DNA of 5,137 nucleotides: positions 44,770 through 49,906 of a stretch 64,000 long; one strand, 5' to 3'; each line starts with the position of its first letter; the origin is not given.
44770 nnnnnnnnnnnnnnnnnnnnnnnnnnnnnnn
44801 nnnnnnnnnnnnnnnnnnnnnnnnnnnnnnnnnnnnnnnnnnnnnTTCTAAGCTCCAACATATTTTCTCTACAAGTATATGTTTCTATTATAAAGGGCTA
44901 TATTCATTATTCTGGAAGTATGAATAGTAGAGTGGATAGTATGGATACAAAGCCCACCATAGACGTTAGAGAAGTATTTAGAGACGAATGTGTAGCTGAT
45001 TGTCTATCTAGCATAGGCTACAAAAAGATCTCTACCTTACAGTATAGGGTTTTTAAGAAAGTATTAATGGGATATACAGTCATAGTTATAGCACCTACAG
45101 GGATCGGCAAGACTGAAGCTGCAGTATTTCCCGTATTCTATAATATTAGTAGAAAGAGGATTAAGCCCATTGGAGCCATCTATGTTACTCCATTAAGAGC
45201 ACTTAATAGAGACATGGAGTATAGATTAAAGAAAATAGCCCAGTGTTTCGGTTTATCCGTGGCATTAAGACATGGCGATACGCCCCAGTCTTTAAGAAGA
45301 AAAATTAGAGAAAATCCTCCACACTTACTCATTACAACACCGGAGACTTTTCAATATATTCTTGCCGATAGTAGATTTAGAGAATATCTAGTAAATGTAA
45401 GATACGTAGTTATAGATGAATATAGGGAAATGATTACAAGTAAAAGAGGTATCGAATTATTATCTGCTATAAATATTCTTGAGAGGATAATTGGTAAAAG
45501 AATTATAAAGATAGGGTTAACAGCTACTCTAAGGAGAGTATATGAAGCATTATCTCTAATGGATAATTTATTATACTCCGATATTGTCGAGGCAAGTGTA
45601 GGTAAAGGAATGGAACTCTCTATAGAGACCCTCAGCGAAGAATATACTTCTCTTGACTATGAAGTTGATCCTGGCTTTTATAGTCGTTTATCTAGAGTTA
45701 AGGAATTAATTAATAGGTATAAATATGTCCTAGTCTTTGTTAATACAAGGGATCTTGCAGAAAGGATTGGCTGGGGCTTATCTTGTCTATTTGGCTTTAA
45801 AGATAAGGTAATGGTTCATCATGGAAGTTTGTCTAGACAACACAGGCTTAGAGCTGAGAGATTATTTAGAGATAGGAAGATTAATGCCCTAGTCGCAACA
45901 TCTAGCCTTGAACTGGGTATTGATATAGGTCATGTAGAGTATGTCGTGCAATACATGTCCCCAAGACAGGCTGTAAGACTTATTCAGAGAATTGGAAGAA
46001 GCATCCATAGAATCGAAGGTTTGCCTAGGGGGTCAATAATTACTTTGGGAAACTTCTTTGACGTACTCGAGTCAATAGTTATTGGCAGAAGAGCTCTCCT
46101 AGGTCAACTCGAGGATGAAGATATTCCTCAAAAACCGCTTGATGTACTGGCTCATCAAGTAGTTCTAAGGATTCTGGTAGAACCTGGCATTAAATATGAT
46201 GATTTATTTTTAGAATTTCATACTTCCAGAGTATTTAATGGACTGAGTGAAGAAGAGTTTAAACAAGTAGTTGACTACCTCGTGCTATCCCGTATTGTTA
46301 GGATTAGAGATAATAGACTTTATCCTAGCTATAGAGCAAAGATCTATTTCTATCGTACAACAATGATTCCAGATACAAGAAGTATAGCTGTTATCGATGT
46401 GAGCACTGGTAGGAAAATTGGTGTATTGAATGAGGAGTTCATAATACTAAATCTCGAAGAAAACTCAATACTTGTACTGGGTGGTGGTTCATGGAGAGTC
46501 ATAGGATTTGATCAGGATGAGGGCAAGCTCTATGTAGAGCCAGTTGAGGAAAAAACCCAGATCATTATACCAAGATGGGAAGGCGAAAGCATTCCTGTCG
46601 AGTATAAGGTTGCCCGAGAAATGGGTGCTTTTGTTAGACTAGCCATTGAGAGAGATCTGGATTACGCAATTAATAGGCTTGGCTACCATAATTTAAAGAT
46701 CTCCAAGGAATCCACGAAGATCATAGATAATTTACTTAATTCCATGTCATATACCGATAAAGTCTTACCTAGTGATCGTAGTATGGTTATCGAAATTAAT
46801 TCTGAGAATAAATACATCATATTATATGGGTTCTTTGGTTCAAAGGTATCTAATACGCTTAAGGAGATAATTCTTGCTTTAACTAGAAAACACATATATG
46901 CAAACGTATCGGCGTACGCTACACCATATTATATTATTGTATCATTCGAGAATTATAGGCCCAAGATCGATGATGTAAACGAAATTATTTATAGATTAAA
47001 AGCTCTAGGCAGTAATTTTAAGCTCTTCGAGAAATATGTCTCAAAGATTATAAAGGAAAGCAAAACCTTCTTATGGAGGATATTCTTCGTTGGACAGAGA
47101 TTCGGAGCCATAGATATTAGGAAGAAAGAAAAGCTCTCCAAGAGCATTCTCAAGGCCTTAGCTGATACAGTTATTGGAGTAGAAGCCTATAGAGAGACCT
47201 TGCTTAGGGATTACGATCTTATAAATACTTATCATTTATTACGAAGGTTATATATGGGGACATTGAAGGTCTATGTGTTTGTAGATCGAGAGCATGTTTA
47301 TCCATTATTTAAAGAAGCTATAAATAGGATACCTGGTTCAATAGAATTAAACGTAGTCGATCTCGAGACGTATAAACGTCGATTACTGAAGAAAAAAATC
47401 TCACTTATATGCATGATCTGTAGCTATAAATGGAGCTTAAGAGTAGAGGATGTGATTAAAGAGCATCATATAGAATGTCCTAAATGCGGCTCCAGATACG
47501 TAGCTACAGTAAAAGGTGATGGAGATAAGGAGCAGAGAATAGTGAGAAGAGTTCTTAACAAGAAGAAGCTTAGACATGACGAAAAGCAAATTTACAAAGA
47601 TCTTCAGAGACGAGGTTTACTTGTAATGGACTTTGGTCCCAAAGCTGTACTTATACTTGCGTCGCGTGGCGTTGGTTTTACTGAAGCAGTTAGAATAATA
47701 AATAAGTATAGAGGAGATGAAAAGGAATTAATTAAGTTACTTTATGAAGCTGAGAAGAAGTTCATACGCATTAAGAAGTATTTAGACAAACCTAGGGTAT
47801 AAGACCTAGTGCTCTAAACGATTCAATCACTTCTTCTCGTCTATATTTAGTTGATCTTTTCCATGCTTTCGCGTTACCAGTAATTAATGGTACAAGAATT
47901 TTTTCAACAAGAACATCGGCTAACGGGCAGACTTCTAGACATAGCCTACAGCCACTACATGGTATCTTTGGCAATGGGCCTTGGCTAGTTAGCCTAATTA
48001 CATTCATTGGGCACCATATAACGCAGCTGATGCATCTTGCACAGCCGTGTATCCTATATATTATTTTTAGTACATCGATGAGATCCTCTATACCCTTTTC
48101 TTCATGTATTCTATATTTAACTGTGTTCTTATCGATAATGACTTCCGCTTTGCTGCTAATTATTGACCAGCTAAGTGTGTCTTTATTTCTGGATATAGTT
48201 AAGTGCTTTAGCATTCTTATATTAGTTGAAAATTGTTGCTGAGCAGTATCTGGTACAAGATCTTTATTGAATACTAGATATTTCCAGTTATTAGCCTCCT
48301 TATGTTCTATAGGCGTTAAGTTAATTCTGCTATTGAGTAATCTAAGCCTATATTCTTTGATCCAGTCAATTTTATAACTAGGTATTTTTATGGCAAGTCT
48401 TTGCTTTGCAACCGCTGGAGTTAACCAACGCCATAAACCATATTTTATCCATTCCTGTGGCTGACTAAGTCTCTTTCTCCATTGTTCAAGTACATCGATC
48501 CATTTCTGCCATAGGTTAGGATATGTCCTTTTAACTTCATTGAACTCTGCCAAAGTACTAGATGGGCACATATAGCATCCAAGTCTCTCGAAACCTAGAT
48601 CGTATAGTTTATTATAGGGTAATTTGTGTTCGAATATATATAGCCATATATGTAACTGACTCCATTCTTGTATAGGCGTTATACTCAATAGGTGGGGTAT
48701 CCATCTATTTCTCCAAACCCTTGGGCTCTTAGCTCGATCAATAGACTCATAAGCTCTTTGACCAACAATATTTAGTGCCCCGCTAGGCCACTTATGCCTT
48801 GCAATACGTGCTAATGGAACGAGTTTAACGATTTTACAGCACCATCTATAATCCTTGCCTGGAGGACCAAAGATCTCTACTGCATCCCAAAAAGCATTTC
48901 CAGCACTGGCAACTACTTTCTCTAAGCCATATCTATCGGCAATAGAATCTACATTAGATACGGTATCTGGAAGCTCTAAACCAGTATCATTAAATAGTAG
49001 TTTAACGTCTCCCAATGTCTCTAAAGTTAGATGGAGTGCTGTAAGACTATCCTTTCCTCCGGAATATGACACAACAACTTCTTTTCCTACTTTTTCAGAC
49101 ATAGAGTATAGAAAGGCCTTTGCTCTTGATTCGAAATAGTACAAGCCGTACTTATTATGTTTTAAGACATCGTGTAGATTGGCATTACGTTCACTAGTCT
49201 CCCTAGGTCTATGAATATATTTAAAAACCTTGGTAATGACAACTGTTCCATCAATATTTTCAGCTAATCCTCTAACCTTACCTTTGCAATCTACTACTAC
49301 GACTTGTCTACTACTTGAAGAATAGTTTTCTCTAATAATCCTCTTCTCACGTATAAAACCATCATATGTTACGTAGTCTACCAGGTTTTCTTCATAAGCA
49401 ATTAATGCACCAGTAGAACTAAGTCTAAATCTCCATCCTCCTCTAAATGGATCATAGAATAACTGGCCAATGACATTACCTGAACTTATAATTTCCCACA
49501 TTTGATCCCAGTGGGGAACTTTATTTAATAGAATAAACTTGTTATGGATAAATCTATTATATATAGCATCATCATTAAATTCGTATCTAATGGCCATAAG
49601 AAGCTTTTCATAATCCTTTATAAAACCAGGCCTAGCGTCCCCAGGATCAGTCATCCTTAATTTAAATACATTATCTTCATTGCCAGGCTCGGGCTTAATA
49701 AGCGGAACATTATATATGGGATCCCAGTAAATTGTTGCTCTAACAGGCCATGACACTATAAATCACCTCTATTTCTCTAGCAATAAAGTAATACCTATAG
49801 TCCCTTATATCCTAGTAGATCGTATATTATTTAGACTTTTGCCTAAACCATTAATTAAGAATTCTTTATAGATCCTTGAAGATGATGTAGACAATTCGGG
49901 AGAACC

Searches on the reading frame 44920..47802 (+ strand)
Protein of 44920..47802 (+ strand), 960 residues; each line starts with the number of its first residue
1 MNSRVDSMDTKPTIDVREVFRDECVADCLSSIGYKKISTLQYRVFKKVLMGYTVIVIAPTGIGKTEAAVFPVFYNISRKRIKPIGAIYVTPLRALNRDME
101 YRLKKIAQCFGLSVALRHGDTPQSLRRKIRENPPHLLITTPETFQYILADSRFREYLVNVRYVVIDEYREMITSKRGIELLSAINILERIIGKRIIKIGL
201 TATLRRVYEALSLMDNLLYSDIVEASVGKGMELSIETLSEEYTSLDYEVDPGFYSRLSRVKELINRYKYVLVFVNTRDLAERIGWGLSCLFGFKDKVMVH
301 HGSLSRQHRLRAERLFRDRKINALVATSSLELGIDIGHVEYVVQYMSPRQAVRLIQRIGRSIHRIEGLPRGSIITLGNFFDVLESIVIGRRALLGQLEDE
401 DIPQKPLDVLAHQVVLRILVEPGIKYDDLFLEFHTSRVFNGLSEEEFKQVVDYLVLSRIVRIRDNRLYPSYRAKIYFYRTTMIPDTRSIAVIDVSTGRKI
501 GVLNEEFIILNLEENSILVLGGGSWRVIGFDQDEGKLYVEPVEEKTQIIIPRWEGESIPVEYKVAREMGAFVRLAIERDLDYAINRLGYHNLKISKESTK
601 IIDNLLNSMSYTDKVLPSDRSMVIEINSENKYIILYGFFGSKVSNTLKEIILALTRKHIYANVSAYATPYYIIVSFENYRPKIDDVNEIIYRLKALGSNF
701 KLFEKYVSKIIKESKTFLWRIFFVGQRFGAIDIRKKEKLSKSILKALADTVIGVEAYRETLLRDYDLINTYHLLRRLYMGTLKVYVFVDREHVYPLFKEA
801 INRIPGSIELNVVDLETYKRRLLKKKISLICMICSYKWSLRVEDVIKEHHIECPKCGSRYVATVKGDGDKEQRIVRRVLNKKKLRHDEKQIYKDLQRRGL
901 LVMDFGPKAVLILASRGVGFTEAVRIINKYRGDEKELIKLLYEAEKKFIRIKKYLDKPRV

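Call 19: search_protein_families(library=ncbifam, proteins=[window:44920-47802:+], max_evalue=0.001)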
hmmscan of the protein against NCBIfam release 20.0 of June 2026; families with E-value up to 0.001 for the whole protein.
window:44920-47802:+ (960 aa): 28 families (the best 25 are shown)
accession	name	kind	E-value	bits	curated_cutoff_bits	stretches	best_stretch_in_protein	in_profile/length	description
NF010338.0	PRK13767.1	equivalog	6.4e-100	335.7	849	1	33-784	30-823/877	ATP-dependent helicase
TIGR04121.1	DEXH_lig_assoc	equivalog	1.3e-92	310.8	850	1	38-674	15-648/804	ligase-associated DNA damage response DEXH box helicase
NF007284.0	PRK09751.1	equivalog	1.7e-51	174.7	1496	2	299-784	354-855/1538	ATP-dependent helicase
NF053631.1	RNA_helic_CshA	equivalog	1e-23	84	646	1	23-361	8-328/434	degradosome RNA helicase CshA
TIGR03817.1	DECH_helic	hypoth_equivalog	1.7e-22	79.5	874.1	2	25-169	25-167/742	helicase/secretion neighborhood putative DEAH-box helicase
NF008394.0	PRK11192.1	equivalog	6.6e-18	64.8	507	2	22-172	11-162/441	ATP-dependent RNA helicase SrmB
NF008744.0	PRK11776.1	equivalog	3.8e-17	62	524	1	27-361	17-333/460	ATP-dependent RNA helicase DbpA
NF040935.1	helicase_Hel308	equivalog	2.9e-15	55.5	1200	1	13-283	3-263/704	ATP-dependent DNA helicase Hel308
TIGR01587.1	cas3_core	equivalog_domain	8.4e-15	54.7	102.45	1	54-364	2-318/358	CRISPR-associated helicase Cas3'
NF053636.1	DDHlcsCsdAPsy1082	equivalog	1.3e-14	53.6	890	2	270-361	246-334/512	DEAD/DEAH box helicase CsdA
NF001308.0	PRK00254.1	equivalog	3.1e-14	52.1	1216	1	19-287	6-258/720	ATP-dependent DNA helicase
NF010337.0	PRK13766.1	equivalog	3.5e-14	51.9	610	1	265-366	364-470/781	Hef nuclease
NF053711.1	RNA_heli_RhlE1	exception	3.6e-13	49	750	1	27-361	14-335/434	RNA helicase RhlE1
NF002251.0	PRK01172.1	equivalog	4.5e-13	48.3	891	1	44-292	30-261/674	ATP-dependent DNA helicase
NF002340.1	PRK01297.1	equivalog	1.4e-11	43.8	564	1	265-361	247-340/372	ATP-dependent RNA helicase RhlB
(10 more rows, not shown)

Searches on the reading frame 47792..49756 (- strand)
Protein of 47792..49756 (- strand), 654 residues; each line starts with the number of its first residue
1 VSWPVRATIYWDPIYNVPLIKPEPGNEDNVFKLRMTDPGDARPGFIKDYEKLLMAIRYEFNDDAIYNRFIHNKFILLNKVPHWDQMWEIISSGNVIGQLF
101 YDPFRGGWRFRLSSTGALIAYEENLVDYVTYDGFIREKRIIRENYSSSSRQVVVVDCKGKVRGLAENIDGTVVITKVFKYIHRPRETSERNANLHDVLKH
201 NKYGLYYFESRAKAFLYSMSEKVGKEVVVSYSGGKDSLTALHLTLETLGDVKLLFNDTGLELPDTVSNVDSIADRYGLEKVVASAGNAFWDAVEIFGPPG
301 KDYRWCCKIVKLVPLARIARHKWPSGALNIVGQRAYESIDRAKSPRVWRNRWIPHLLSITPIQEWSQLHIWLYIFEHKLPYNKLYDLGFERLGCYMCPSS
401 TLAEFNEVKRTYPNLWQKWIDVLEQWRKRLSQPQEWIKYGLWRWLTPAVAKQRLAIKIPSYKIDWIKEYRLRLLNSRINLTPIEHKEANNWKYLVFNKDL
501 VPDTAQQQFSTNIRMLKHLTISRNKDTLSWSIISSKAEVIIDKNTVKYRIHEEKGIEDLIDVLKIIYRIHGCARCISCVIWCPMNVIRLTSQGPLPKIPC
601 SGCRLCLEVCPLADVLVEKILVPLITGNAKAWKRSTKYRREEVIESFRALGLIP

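Call 19: search_protein_families(library=ncbifam, proteins=[window:47792-49756:-], max_evalue=0.001)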
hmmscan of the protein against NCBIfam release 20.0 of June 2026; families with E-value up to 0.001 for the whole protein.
window:47792-49756:- (654 aa): 20 families
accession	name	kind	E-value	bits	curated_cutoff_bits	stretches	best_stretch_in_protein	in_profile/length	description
NF010367.0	PRK13795.1-2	equivalog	4.9e-125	418.2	456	1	6-613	9-582/584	hypothetical protein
NF010368.0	PRK13795.1-3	equivalog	7.9e-117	391.1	588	2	158-613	182-630/635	hypothetical protein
NF010369.0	PRK13795.1-4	equivalog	1.4e-113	380.3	1086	2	167-614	197-623/633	hypothetical protein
NF010366.0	PRK13795.1-1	equivalog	9.9e-93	311.4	745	1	7-613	36-651/667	hypothetical protein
NF006327.0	PRK08557.1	equivalog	3.1e-60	204.1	366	1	64-445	20-397/415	hypothetical protein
NF006351.0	PRK08576.1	equivalog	4.8e-42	144.1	290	1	182-408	190-412/436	hypothetical protein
NF002537.0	PRK02090.1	equivalog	4.4e-22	78.9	154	1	209-401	25-216/244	phosphoadenylyl-sulfate reductase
TIGR02055.1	APS_reductase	subfamily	6e-18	65.3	235.3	1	241-401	10-171/194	adenylylsulfate reductase, thioredoxin dependent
TIGR00434.1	cysH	subfamily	7.6e-18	65.2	165.1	1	221-404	10-194/214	phosophoadenylyl-sulfate reductase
TIGR02057.1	PAPS_reductase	equivalog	1.8e-11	44.3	254.2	1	221-396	22-197/224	phosphoadenosine phosphosulfate reductase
NF003587.0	PRK05253.1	subfamily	3.5e-09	36.4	195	1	225-348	28-149/301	sulfate adenylyltransferase subunit CysD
NF009214.0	PRK12563.1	equivalog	4.6e-07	29.6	413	0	226-344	44-161/317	sulfate adenylyltransferase subunit CysD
TIGR02039.1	CysD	subfamily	4.1e-06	26.6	396.6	1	226-343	21-137/294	sulfate adenylyltransferase, small subunit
NF038196.1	ferrodoxin_EFR1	subfamily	5.6e-06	26.6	75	1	568-613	182-227/242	EFR1 family ferrodoxin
TIGR03183.1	DNA_S_dndC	equivalog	1e-05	24.7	290.4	1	287-383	96-206/447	DNA phosphorothioation system sulfurtransferase DndC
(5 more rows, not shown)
